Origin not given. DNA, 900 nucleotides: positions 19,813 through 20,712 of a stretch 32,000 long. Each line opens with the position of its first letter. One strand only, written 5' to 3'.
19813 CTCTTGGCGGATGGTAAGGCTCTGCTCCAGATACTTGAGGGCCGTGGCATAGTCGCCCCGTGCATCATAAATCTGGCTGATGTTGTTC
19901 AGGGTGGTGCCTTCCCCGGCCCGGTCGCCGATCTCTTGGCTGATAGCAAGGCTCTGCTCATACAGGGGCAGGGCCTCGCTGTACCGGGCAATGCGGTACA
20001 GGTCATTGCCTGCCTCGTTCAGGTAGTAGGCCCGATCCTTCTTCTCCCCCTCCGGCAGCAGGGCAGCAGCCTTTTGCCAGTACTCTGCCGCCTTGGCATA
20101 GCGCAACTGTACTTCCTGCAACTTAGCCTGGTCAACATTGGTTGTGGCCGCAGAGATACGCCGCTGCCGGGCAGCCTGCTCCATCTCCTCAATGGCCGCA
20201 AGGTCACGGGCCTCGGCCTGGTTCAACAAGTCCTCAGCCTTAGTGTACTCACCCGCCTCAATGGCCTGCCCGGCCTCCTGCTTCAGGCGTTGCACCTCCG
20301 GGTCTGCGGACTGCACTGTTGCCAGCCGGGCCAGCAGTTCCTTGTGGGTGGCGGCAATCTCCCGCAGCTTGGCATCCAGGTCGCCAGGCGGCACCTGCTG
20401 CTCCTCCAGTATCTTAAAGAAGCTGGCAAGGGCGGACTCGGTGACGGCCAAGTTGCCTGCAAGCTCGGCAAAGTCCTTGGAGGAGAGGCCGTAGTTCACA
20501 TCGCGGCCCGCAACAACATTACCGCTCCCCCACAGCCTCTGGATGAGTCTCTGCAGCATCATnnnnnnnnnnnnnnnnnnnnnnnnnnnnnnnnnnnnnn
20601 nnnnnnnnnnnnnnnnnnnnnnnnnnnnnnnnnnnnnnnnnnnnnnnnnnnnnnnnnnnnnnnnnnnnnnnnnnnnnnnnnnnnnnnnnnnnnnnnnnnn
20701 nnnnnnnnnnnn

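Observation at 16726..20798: Candidate uncharacterised module: TM peptide + TPR sensor-like protein duplicated around a Phd/VapC pair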

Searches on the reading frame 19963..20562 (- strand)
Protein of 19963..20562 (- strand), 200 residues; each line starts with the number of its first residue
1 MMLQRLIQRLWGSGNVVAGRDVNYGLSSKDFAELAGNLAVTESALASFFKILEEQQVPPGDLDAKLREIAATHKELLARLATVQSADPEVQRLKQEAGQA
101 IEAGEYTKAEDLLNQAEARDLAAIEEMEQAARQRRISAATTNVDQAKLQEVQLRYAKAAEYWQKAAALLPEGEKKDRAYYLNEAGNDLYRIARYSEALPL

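Call 16: search_protein_representatives(protein=window:19963-20562:-)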
Query: 200 residues. Proteins with E-value up to 0.001 (for the whole library): 1285; up to 1e-10: 631; up to 1e-30: 64. The best 150 are listed.
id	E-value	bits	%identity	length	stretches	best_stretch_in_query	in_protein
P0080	5.5e-78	277.5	75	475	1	14-200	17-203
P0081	2.8e-71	255.7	71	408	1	16-200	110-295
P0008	3.6e-66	239.0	65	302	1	14-200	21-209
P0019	5.6e-62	225.4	69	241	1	31-199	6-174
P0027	1.5e-60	220.7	59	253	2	23-165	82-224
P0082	5.1e-57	209.2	55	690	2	21-200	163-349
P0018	2.9e-56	206.8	63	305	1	12-200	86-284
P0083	7.1e-56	205.5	63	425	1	22-200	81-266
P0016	9.8e-54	198.5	64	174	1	20-178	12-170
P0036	5.5e-53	196.1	72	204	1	4-184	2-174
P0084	1.3e-52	194.9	58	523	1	22-200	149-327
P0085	2.8e-52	193.8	58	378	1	19-200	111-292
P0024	8.8e-49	182.4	54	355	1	7-199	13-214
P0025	1.5e-47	178.4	56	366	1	21-200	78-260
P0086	3.2e-46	174.1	64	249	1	13-200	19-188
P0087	8.9e-46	172.6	52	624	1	6-200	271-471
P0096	1.9e-37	145.5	39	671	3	22-200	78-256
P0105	8.5e-36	140.1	50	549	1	22-200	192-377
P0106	9.2e-36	140.0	48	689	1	21-200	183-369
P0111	4.4e-35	137.8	42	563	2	13-196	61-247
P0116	3.1e-34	135.0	40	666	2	23-200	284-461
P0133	1.0e-30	123.6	32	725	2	12-197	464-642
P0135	1.3e-30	123.3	44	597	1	24-197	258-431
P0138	3.9e-30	121.7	44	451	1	24-197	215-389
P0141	5.8e-30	121.1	36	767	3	23-197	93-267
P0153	6.0e-29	117.8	43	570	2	14-200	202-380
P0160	1.6e-28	116.5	40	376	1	10-171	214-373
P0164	3.8e-28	115.2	46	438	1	32-191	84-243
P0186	1.7e-26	109.9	44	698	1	23-185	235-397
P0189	3.6e-26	108.8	45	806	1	23-200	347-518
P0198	2.0e-25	106.4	43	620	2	14-200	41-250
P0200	2.1e-25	106.3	34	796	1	10-197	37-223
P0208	5.2e-25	105.0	39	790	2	19-191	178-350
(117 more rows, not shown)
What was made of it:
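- The family is large, with 1285 representatives at E<=1e-3 (call 16).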

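Call 25: find_related_loci(query=window:19963-20562:-, collection=genome_contigs, flank=10000)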
Query window:19963-20562:- (200 aa) in genome_contigs; peptide patterns used: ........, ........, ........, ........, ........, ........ (x = any residue, [..] = any of these).
190 stretches matched a pattern; 22 encode a relative of the query (tblastn E <= 1e-3); 22 distinct loci.
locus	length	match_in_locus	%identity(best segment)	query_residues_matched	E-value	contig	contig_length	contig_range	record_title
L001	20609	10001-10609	70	1-200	1e-82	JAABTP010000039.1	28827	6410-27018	MAG: Desulfobulbaceae bacterium isolate S24.Bin023 NODE_40_length_28827_cov_15.507617, whole genome shotgun sequence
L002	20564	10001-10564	74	14-200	2e-81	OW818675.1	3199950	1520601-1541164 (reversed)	Candidatus Electronema halotolerans isolate LOGT-cMAG genome assembly, chromosome: 1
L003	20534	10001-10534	72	23-200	2e-79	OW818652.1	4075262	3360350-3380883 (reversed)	Candidatus Electrothrix laxa isolate HOU-scMAG genome assembly, chromosome: 1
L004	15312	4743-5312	69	12-200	2e-79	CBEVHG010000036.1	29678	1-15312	MAG TPA_asm: Candidatus Electrothrix marina isolate SRR24458087_concoct_48 genome assembly, contig: ERZ26778537.36, whol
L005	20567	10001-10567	74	12-199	1e-76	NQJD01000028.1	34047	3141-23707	MAG: Candidatus Electronema aureum isolate GS Contig128, whole genome shotgun sequence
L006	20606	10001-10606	66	8-200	2e-76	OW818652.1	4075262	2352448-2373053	Candidatus Electrothrix laxa isolate HOU-scMAG genome assembly, chromosome: 1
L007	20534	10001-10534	72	23-200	2e-75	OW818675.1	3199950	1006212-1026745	Candidatus Electronema halotolerans isolate LOGT-cMAG genome assembly, chromosome: 1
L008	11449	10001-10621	62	2-200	3e-73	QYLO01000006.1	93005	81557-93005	MAG: Candidatus Electrothrix gigas isolate AU1_5 NODE_6_length_93005_cov_69.2725, whole genome shotgun sequence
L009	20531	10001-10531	67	24-200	8e-71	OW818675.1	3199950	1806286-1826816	Candidatus Electronema halotolerans isolate LOGT-cMAG genome assembly, chromosome: 1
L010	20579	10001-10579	65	12-200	3e-65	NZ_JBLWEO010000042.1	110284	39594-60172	Candidatus Electronema sp. PJ PJ__144142, whole genome shotgun sequence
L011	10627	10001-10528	61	12-200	2e-63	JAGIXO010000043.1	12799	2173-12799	Candidatus Electronema nielsenii isolate F5 contig43, whole genome shotgun sequence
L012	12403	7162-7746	56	14-200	1e-62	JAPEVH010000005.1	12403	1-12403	MAG: Candidatus Electronema sp. isolate KV k127_16573716, whole genome shotgun sequence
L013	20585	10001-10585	56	14-200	1e-57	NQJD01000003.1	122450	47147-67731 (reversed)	MAG: Candidatus Electronema aureum isolate GS Contig103, whole genome shotgun sequence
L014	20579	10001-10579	63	13-200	2e-71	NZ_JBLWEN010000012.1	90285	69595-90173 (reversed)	Candidatus Electronema sp. JM S1CJMS.139888, whole genome shotgun sequence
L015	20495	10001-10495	57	12-200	2e-53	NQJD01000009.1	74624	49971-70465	MAG: Candidatus Electronema aureum isolate GS Contig109, whole genome shotgun sequence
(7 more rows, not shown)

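Call 41: search_protein_families(library=pfam, alignment_id=A3, max_evalue=0.001)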
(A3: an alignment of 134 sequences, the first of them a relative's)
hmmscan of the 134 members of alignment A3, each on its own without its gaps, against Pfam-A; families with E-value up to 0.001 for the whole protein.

A. member 1, L001:8522-8701:+ (60 aa): 0 families

B. families by the number of members that match (of 134 scanned): 19 families
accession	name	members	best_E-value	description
PF01850.27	PIN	4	4.9e-17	PIN domain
PF05016.21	ParE_toxin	2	4.1e-15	ParE toxin of type II toxin-antitoxin system, parDE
PF01479.30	S4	2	4.7e-13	S4 domain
PF01381.28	HTH_3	2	3.9e-10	Helix-turn-helix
PF02604.26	PhdYeFM_antitox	2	1.7e-08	Antitoxin Phd_YefM, type II toxin-antitoxin system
PF13443.12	HTH_26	2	0.00033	Cro/C1-type HTH DNA-binding domain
PF06865.17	Ppnp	1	3.4e-40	Pyrimidine/purine nucleoside phosphorylase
PF05015.19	HigB-like_toxin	1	1.8e-15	RelE-like toxin of type II toxin-antitoxin system HigB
PF21956.1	DUF6922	1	1.4e-12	Family of unknown function (DUF6922)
PF10047.15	DUF2281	1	4.4e-09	Protein of unknown function (DUF2281)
PF04014.23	MazE_antitoxin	1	5.3e-09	Antidote-toxin recognition MazE, bacterial antitoxin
PF13560.12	HTH_31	1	6.1e-09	Helix-turn-helix domain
PF07119.17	DUF1375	1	4.1e-08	Protein of unknown function (DUF1375)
PF13986.11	DUF4224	1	1.8e-06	Domain of unknown function (DUF4224)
PF19891.5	DUF6364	1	5.5e-06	Family of unknown function (DUF6364)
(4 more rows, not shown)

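Call 44: search_protein_families(library=pfam, alignment_id=A4, max_evalue=0.001)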
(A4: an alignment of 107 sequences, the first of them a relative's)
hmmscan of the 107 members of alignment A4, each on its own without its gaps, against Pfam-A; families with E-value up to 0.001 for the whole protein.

A. member 1, L001:2464-2685:- (74 aa): 0 families

B. families by the number of members that match (of 107 scanned): 20 families
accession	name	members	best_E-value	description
PF01850.27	PIN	3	2.7e-13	PIN domain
PF18765.7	Polbeta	2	1.4e-13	Polymerase beta, Nucleotidyltransferase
PF01909.29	NTP_transf_2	2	6.9e-13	Nucleotidyltransferase domain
PF12769.12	PNTB_4TM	1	4.8e-34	4TM region of pyridine nucleotide transhydrogenase, mitoch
PF02662.21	FlpD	1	1.2e-31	Methyl-viologen-reducing hydrogenase, delta subunit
PF04365.19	BrnT_toxin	1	4.3e-26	Ribonuclease toxin, BrnT, of type II toxin-antitoxin system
PF01934.22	HepT-like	1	2.2e-21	Ribonuclease HepT-like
PF01297.22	ZnuA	1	6.4e-20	Zinc-uptake complex component A periplasmic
PF02686.20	GatC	1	2.2e-18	Glu-tRNAGln amidotransferase C subunit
PF05685.18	Uma2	1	3.6e-15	Putative restriction endonuclease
PF12799.13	LRR_4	1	1.3e-07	Leucine Rich repeats (2 copies)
PF01402.27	RHH_1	1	4.5e-07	Ribbon-helix-helix protein, copG family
PF20585.4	Pectate_lyase_5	1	1e-06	Putative pectate lyase-like adhesive domain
PF19807.5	DUF6290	1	4e-06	Family of unknown function (DUF6290)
PF13855.12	LRR_8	1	1.5e-05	Leucine rich repeat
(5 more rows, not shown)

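Call 45: search_protein_families(library=pfam, alignment_id=A5, max_evalue=0.001)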
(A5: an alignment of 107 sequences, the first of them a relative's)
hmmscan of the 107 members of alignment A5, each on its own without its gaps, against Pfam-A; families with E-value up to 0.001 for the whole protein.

A. member 1, L014:317-490:+ (58 aa): 0 families

B. families by the number of members that match (of 107 scanned): 36 families (the first 25 are shown)
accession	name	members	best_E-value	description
PF00216.26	Bac_DNA_binding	2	4.3e-30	Bacterial DNA-binding protein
PF18291.6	HU-HIG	2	5.2e-07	HU domain fused to wHTH, Ig, or Glycine-rich motif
PF00535.33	Glycos_transf_2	1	1e-32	Glycosyl transferase family 2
PF05154.21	TM2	1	1.1e-32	TM2 domain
PF00571.33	CBS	1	3.2e-31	CBS domain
PF03776.19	MinE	1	5.5e-21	Septum formation topological specificity factor MinE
PF07486.17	Hydrolase_2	1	7.1e-21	Cell Wall Hydrolase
PF00390.24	malic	1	1e-19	Malic enzyme, N-terminal domain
PF14279.12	HNH_5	1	9.1e-16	HNH endonuclease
PF01361.26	Tautomerase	1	6.5e-13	Tautomerase enzyme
PF01844.29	HNH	1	1.8e-12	HNH endonuclease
PF13641.12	Glyco_tranf_2_3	1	2e-12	Glycosyltransferase like family 2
PF10111.15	Glyco_tranf_2_2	1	5.7e-10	Glycosyltransferase like family 2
PF07883.17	Cupin_2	1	1e-09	Cupin domain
PF01880.24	Desulfoferrodox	1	1.5e-09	Desulfoferrodoxin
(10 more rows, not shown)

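Call 58: search_solved_structures(query=window:19963-20562:-, max_evalue=1)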
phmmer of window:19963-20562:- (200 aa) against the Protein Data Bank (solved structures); distinct sequences matched with E-value up to 1: 3.
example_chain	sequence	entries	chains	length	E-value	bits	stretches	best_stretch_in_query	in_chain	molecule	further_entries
7obi_A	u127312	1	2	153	0.061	16.8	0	151-178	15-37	CTPR-rv4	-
29sb_A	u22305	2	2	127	0.31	14.5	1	84-162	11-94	KABLE2.5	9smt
6x0a_a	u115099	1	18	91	0.75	13.3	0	98-138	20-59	Putative addiction module antidote protein, CopG/Arc/MetJ family chimera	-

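Call 76: list_cluster_members(proteins=[P0082, P0084, P0087, P0106, P0105, P0133, P0160, P0116, P0189, P0135])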
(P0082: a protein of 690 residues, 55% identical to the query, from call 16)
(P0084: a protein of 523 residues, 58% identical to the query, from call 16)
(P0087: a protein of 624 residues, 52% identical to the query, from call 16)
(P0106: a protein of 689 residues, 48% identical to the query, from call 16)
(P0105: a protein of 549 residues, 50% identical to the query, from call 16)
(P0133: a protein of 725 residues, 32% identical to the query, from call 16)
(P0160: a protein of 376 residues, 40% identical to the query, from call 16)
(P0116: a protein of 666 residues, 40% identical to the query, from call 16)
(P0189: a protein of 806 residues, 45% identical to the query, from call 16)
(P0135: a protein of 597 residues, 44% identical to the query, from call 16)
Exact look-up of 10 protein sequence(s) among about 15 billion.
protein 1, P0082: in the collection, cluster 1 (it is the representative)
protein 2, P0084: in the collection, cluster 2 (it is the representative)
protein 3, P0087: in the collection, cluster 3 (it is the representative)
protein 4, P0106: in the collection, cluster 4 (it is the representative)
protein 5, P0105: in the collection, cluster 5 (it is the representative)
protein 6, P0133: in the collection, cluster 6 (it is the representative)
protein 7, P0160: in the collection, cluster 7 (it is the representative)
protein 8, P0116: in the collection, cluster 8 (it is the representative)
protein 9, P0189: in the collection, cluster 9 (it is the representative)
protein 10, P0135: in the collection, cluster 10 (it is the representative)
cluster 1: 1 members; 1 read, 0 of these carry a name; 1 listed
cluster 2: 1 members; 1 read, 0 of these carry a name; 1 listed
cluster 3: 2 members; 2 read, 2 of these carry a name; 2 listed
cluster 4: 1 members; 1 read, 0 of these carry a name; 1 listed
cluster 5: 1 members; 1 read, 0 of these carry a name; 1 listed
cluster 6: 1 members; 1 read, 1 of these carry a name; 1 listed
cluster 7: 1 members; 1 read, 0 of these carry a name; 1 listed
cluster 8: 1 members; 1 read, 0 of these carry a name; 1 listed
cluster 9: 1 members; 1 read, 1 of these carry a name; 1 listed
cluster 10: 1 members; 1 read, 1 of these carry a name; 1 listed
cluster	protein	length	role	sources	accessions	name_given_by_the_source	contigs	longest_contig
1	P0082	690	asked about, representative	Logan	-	-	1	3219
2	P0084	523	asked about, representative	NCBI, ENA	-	-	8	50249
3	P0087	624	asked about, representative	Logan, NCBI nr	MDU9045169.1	tetratricopeptide repeat protein [Candidatus Electrothrix aestuarii]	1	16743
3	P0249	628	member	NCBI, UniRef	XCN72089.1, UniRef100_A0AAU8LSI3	MAG: tetratricopeptide repeat protein [Candidatus Electrothrix aestuarii] | Tetratricopeptide repeat protein n=1 Tax=Candidatus Electrothrix aestuarii TaxID=3062594 ...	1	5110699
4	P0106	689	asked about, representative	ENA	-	-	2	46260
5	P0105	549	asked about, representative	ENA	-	-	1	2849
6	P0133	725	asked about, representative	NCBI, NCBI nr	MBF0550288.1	MAG: toll/interleukin-1 receptor domain-containing protein [Deltaproteobacteria bacterium] | toll/interleukin-1 receptor domain-containing protein [Deltaproteobacteria bacterium]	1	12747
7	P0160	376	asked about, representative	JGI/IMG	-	-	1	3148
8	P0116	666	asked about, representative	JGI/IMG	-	-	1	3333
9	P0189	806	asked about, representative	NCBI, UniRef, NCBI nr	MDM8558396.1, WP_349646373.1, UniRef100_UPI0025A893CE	tetratricopeptide repeat protein [Candidatus Parabeggiatoa sp. HSG14] | tetratricopeptide repeat protein n=1 Tax=Candidatus Parabeggiatoa sp. HSG14 TaxID=3055593 ... | tetratricopeptide repeat protein [Thiotrichales bacterium HSG14]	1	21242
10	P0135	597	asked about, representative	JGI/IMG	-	tetratricopeptide (TPR) repeat protein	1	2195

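Call 90: search_protein_families(library=pfam, proteins=[window:19963-20562:-, L002:8865-9221:+, L003:9353-9775:+], max_evalue=1)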
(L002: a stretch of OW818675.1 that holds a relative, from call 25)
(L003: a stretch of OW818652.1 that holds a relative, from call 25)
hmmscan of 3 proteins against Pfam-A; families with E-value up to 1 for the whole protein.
window:19963-20562:- (200 aa): 8 families
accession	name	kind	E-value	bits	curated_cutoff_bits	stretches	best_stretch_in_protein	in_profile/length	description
PF13424.12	TPR_12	-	0.003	18.2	30.1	1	139-199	3-66/77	Tetratricopeptide repeat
PF16169.10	DUF4872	-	0.0063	16.7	28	1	139-193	111-164/173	Domain of unknown function (DUF4872)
PF14394.12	DUF4423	-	0.0078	16.5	30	1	123-182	103-159/165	Domain of unknown function (DUF4423)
PF20904.2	ExsD_M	-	0.032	14.7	27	1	136-170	2-34/66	Antiactivator protein ExsD helical hairpin domain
PF07719.23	TPR_2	-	0.061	13.9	27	1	147-171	9-33/34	Tetratricopeptide repeat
PF02682.21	CT_C_D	-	0.24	11.5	22.1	1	95-195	13-109/202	Carboxyltransferase domain, subdomain C and D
PF20995.3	Tla3_C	-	0.61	10.5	24.8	1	134-182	6-53/136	Type VI lipase adapter protein Tla3, C-terminal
PF00373.23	FERM_M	-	0.96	10.3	23.8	0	91-163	49-105/112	FERM central domain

L002:8865-9221:+ (119 aa): 3 families
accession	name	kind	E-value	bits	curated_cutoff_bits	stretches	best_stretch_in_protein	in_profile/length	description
PF25746.1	Phage_Repressor_c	-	0.011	15.4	27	1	32-113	25-102/352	Streptomyces phage repressor protein c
PF19508.4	DUF6042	-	0.025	14.7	26.8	1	22-104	97-177/219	Family of unknown function (DUF6042)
PF23777.1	GEMI5_RBS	-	0.15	11.7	27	0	79-102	276-299/339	GEMI5 RBS C-terminal domain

L003:9353-9775:+ (141 aa): 3 families
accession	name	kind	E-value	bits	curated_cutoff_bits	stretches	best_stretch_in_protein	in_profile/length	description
PF03426.20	CBM_15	-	0.072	13.1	22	1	13-64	11-61/166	Carbohydrate binding domain (family 15)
PF01031.25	Dynamin_M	-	0.12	12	28.5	1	49-99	59-112/287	Dynamin central region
PF14276.11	DUF4363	-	0.14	12.6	27.5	1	55-81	80-106/107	Domain of unknown function (DUF4363)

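Call 101: list_cluster_members(proteins=[P0096, P0111, P0141, P0200, P0198, P0164, P0186, P0153, P0138, P0208])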
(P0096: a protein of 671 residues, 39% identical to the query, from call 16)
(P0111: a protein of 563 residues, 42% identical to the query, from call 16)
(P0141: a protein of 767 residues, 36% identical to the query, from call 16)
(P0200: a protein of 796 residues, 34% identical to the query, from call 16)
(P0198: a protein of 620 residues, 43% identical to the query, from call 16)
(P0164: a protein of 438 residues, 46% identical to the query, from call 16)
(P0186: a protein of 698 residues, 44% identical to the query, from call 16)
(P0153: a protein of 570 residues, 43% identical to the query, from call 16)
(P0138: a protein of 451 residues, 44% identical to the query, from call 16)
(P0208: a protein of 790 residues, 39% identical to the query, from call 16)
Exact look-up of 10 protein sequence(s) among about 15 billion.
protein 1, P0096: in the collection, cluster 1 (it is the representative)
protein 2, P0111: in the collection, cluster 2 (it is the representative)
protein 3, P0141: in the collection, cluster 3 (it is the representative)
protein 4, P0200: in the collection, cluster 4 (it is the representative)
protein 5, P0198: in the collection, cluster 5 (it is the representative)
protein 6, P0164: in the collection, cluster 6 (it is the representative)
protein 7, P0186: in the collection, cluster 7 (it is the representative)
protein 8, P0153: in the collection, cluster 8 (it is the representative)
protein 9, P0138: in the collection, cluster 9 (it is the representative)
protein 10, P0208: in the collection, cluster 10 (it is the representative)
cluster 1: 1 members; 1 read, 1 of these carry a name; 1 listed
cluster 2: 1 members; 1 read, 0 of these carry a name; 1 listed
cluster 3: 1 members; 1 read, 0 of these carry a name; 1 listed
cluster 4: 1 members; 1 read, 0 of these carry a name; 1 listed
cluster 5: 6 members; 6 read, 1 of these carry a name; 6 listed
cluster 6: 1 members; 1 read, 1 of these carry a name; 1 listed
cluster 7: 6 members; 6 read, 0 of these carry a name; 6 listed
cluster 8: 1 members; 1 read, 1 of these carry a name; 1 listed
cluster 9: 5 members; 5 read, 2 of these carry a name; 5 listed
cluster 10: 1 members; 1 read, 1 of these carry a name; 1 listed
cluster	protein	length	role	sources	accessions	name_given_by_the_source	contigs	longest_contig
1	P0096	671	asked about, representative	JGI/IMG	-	tetratricopeptide (TPR) repeat protein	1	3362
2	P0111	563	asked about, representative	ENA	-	-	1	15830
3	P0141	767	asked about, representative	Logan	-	-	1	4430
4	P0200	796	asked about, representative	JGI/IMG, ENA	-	-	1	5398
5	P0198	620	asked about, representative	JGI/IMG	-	-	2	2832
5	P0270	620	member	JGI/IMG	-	tetratricopeptide (TPR) repeat protein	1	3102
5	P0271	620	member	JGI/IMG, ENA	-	-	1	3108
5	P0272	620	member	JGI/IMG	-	-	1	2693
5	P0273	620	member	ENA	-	-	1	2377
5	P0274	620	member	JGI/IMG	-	-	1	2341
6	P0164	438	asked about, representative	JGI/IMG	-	tetratricopeptide (TPR) repeat protein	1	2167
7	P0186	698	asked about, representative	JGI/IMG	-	-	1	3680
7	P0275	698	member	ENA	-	-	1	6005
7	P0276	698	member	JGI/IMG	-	-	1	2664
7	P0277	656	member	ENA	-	-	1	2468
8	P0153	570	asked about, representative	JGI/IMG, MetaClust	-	\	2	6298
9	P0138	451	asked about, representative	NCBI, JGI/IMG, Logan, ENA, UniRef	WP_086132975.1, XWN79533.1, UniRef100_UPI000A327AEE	toll/interleukin-1 receptor domain-containing protein [Methylocaldum sp. SAD2] | hypothetical protein | toll/interleukin-1 receptor domain-containing protein n=1 Tax=Methylocaldum sp. GT1BB ...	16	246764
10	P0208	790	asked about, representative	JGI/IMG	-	tetratricopeptide (TPR) repeat protein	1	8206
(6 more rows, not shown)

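Call 102: find_encoding_contigs(protein=P0084, flank=10000, max_places=3)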
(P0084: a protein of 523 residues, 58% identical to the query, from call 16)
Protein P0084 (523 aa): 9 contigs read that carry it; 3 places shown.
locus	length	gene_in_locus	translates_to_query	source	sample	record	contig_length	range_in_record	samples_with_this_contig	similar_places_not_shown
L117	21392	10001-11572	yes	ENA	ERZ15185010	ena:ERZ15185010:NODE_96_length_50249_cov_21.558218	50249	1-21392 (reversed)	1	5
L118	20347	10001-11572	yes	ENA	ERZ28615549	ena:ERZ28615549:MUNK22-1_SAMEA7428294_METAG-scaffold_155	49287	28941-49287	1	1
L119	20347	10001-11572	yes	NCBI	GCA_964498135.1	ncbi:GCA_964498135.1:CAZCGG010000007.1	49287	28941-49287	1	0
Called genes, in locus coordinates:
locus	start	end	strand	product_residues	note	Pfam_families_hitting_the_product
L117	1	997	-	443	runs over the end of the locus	PF02874:ATP-synt_ab_N (weak), PF00006:ATP-synt_ab, PF22919:ATP-synt_VA_C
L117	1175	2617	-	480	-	-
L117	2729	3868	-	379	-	PF00149:Metallophos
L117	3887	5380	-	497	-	PF08323:Glyco_transf_5, PF00534:Glycos_transf_1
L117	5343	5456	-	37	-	-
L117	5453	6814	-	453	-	PF13660:DUF4147, PF05161:MOFRL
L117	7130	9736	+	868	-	PF01326:PPDK_N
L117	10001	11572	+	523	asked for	PF19961:EAD8, PF13424:TPR_12, PF13374:TPR_10 (weak), PF13176:TPR_7 (weak), PF13374:TPR_10 (weak), PF17874:TPR_MalT, PF13424:TPR_12, PF13176:TPR_7 (weak), +5 more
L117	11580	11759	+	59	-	-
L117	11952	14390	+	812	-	PF01751:Toprim, PF01131:Topoisom_bac, PF01396:Zn_ribbon_Top1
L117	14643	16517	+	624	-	PF03477:ATP-cone, PF13597:NRDD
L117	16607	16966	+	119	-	PF00072:Response_reg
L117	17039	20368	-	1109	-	PF07494:Reg_prop (faint), PF08450:SGL (faint), PF16819:DUF5074 (faint), PF23748:Beta-prop_LRRK2 (faint), PF23098:Beta-prop_NOL10_N (faint), PF07495:Y_Y_Y, PF07228:SpoIIE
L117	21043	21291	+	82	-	-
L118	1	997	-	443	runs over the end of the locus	PF02874:ATP-synt_ab_N (weak), PF00006:ATP-synt_ab, PF22919:ATP-synt_VA_C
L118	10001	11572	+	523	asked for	PF19961:EAD8, PF13424:TPR_12, PF13374:TPR_10 (weak), PF13176:TPR_7 (weak), PF13374:TPR_10 (weak), PF17874:TPR_MalT, PF13424:TPR_12, PF13176:TPR_7 (weak), +5 more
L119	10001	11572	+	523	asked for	PF19961:EAD8, PF13424:TPR_12, PF13374:TPR_10 (weak), PF13176:TPR_7 (weak), PF13374:TPR_10 (weak), PF17874:TPR_MalT, PF13424:TPR_12, PF13176:TPR_7 (weak), +5 more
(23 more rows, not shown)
